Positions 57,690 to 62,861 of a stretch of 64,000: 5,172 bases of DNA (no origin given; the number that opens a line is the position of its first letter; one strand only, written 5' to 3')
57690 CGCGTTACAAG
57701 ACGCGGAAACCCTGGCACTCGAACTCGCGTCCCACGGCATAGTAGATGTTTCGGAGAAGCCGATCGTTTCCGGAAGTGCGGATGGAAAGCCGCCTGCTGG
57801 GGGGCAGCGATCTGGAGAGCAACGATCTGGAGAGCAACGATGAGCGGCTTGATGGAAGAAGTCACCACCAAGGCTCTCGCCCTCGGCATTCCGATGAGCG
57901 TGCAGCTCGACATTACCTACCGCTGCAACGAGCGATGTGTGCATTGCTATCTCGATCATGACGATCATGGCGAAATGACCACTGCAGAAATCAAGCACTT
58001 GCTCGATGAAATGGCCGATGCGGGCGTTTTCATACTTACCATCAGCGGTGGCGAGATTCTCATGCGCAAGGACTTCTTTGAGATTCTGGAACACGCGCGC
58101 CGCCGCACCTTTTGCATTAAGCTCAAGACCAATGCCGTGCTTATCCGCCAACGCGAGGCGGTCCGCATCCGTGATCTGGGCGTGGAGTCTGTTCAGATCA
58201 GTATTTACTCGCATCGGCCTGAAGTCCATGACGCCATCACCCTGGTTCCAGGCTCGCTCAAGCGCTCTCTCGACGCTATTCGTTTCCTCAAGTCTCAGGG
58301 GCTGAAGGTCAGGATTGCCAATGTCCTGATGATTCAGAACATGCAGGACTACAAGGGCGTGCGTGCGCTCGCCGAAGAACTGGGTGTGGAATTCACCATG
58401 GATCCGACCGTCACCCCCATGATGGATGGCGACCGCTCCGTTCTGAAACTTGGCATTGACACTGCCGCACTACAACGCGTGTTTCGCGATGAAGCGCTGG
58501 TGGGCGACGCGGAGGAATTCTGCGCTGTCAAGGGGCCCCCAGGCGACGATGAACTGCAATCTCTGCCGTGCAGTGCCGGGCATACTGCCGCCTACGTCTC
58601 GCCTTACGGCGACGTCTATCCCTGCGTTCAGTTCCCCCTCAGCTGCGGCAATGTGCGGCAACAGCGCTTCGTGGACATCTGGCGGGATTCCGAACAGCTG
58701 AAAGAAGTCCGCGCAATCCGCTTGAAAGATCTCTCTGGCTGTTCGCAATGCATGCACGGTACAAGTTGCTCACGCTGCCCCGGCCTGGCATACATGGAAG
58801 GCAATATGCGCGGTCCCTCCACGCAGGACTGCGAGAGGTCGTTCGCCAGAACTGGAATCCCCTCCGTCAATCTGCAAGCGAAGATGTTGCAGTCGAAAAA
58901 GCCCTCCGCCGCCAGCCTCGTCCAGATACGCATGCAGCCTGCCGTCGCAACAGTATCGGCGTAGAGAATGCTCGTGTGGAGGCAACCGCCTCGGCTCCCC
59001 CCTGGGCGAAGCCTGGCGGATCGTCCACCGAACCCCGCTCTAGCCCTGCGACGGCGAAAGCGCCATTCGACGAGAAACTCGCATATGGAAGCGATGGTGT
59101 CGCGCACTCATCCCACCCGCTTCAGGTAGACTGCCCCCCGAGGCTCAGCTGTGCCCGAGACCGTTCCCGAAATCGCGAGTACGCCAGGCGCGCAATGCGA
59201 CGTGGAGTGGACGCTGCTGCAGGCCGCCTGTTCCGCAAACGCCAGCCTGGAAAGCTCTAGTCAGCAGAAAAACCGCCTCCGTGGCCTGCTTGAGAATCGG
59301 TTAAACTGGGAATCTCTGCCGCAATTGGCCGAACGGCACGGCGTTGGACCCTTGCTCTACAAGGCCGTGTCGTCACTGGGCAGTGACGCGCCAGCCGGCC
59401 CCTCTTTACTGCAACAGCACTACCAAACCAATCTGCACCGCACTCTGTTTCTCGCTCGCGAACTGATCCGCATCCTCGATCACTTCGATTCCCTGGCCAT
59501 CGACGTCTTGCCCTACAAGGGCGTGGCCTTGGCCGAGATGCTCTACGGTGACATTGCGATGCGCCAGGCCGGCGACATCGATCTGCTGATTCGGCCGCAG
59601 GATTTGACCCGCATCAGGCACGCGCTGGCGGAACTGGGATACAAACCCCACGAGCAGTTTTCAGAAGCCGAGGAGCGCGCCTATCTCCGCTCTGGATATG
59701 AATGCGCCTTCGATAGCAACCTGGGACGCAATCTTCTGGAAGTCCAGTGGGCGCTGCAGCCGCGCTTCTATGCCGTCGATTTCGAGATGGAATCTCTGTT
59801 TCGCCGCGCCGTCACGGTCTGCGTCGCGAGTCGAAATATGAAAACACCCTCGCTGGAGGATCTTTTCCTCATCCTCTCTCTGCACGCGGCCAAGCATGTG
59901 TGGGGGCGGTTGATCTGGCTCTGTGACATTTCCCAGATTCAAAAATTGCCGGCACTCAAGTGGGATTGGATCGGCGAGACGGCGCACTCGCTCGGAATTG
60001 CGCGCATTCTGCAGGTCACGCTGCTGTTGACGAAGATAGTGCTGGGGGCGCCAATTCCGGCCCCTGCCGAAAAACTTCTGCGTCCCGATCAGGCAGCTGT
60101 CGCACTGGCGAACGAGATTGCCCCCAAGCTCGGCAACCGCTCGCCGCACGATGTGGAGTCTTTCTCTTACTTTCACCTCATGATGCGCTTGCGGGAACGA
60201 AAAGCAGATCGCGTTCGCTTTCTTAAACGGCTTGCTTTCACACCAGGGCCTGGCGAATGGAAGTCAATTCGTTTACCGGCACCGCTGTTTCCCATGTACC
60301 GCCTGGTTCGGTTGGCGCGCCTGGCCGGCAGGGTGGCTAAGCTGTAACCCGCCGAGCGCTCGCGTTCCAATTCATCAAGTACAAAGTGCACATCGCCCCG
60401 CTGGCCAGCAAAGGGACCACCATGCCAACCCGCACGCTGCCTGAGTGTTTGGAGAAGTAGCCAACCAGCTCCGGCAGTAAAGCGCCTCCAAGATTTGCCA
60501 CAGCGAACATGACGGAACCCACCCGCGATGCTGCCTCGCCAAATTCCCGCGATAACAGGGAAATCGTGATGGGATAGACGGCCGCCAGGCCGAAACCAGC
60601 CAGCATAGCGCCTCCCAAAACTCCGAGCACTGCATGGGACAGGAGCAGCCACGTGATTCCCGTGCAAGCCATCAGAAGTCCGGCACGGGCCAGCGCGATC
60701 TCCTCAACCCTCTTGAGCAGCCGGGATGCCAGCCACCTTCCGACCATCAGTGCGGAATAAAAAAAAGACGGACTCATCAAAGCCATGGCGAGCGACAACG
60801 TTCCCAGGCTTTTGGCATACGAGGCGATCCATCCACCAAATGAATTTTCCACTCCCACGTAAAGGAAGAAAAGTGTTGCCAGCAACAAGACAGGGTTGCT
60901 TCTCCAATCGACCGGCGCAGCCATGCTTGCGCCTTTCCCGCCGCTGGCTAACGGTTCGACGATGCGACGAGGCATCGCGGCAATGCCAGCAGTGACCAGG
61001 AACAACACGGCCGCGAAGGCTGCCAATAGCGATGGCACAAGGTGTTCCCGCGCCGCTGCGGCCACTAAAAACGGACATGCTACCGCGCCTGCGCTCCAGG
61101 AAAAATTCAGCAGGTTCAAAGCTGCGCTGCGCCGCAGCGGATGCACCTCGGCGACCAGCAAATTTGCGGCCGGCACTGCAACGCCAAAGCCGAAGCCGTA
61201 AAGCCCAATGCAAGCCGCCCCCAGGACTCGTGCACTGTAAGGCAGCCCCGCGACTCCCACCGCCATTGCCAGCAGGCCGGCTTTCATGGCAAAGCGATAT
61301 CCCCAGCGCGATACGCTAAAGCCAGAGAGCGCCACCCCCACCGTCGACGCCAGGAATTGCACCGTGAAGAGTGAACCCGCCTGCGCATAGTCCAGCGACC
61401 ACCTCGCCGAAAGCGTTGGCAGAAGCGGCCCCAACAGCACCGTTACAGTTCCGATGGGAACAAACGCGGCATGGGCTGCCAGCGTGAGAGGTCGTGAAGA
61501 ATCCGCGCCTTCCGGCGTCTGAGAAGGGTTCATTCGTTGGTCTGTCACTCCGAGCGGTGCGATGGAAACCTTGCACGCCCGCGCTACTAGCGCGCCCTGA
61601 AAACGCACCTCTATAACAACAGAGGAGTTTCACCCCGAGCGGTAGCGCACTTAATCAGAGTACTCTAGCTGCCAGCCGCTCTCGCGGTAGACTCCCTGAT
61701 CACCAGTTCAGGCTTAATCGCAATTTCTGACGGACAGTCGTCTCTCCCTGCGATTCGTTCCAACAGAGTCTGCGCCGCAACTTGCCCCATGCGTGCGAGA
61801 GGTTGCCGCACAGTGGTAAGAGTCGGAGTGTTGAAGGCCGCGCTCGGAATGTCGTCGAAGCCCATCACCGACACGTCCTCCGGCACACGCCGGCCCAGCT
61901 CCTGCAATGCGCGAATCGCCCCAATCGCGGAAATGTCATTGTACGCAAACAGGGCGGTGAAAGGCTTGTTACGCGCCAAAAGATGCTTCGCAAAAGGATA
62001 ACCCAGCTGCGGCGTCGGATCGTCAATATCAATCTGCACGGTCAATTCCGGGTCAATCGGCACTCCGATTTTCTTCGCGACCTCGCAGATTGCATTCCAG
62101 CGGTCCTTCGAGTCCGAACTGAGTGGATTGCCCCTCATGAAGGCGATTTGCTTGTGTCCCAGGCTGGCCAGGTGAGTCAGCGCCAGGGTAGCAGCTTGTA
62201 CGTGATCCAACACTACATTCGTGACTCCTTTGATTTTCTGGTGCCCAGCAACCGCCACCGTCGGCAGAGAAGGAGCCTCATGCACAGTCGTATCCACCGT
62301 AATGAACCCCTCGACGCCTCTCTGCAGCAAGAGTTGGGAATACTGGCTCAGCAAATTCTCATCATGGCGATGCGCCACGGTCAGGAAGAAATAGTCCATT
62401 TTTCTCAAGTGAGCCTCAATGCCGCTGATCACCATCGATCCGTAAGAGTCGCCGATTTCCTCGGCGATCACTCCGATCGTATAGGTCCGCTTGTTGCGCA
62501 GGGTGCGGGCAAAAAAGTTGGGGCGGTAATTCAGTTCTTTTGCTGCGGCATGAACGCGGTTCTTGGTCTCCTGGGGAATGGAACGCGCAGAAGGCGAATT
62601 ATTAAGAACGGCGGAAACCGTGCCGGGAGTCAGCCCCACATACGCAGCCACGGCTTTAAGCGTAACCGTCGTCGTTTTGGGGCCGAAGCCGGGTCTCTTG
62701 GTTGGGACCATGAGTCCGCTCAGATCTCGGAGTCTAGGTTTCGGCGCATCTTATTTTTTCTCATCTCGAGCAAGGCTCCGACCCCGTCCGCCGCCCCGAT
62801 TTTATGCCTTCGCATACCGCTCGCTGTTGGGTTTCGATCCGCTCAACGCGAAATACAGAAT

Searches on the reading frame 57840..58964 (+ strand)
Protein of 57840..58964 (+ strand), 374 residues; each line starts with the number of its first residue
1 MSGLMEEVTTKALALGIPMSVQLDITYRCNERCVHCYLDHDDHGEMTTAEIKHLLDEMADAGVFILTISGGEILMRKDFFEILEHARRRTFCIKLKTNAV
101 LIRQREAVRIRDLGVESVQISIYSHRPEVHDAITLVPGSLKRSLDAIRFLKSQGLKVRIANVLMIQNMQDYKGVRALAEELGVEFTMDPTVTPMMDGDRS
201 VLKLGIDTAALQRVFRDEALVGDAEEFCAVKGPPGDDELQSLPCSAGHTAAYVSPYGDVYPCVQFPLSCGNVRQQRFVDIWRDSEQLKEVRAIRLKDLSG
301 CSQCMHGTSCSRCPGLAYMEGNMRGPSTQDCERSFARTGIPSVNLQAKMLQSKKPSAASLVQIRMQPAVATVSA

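Call 92: search_protein_families(library=pfam, proteins=[window:57840-58964:+], max_evalue=0.00001)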
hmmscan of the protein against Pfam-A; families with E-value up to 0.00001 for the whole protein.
window:57840-58964:+ (374 aa): 2 families
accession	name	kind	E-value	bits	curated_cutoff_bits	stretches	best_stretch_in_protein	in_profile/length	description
PF04055.27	Radical_SAM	-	1e-22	81.5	29.5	1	25-170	3-158/166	Radical SAM superfamily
PF13186.11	SPASM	-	2e-11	44.5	21.5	1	244-304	1-66/67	Iron-sulfur cluster-binding domain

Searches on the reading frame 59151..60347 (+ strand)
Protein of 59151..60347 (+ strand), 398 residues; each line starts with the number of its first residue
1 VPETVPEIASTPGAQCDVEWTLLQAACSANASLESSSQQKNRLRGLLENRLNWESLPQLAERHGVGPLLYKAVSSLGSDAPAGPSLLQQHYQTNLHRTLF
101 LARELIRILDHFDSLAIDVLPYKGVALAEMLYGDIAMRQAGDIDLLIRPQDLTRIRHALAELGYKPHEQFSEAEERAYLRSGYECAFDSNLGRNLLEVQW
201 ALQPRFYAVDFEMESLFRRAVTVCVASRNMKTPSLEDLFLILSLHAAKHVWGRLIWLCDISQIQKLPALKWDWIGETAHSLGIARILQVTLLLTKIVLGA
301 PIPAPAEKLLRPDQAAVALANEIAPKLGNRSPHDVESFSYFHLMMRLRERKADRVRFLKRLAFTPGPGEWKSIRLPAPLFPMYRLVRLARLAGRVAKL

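Call 92: search_protein_families(library=pfam, proteins=[window:59151-60347:+], max_evalue=0.00001)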
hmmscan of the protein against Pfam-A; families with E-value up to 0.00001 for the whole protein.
window:59151-60347:+ (398 aa): 1 family
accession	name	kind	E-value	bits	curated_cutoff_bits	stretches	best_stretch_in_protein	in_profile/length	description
PF14907.12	NTP_transf_5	-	8.9e-54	183.1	31.2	1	51-299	3-249/249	Uncharacterised nucleotidyltransferase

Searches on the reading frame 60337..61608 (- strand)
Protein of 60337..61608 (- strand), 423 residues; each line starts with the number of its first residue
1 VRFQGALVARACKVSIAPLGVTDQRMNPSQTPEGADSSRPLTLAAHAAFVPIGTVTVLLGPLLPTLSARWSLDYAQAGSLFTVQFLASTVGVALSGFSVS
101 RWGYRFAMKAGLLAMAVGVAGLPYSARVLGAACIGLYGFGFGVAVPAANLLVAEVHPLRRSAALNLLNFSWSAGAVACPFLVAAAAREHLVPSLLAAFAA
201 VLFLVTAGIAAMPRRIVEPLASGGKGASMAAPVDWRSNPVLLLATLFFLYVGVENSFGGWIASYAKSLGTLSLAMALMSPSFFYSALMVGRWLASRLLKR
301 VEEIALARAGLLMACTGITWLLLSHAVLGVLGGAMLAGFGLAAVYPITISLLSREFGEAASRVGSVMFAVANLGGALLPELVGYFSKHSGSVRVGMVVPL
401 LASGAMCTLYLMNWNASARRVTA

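Call 92: search_protein_families(library=pfam, proteins=[window:60337-61608:-], max_evalue=0.00001)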
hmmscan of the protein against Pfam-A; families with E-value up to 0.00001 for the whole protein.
window:60337-61608:- (423 aa): 1 family
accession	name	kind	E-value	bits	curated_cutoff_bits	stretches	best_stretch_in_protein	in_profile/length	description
PF07690.21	MFS_1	-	2.9e-25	89.4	33.4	1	52-379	8-347/347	Major Facilitator Superfamily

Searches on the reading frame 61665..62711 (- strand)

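Call 92: search_protein_families(library=pfam, proteins=[window:61665-62711:-], max_evalue=0.00001)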
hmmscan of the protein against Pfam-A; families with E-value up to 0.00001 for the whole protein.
window:61665-62711:- (348 aa): 4 families
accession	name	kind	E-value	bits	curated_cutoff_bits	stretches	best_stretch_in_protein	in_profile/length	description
PF13377.12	Peripla_BP_3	-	2.3e-33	116.1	26.5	1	179-342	2-167/167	Periplasmic binding protein-like domain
PF00532.27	Peripla_BP_1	-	9.1e-24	84.8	22.2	1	77-336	2-277/281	Periplasmic binding proteins and sugar binding domain of LacI family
PF00356.27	LacI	-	1e-12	48.1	27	1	17-65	1-46/46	Bacterial regulatory proteins, lacI family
PF13407.12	Peripla_BP_4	-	6.2e-10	39.5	35.1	1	158-322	91-256/258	Periplasmic binding protein domain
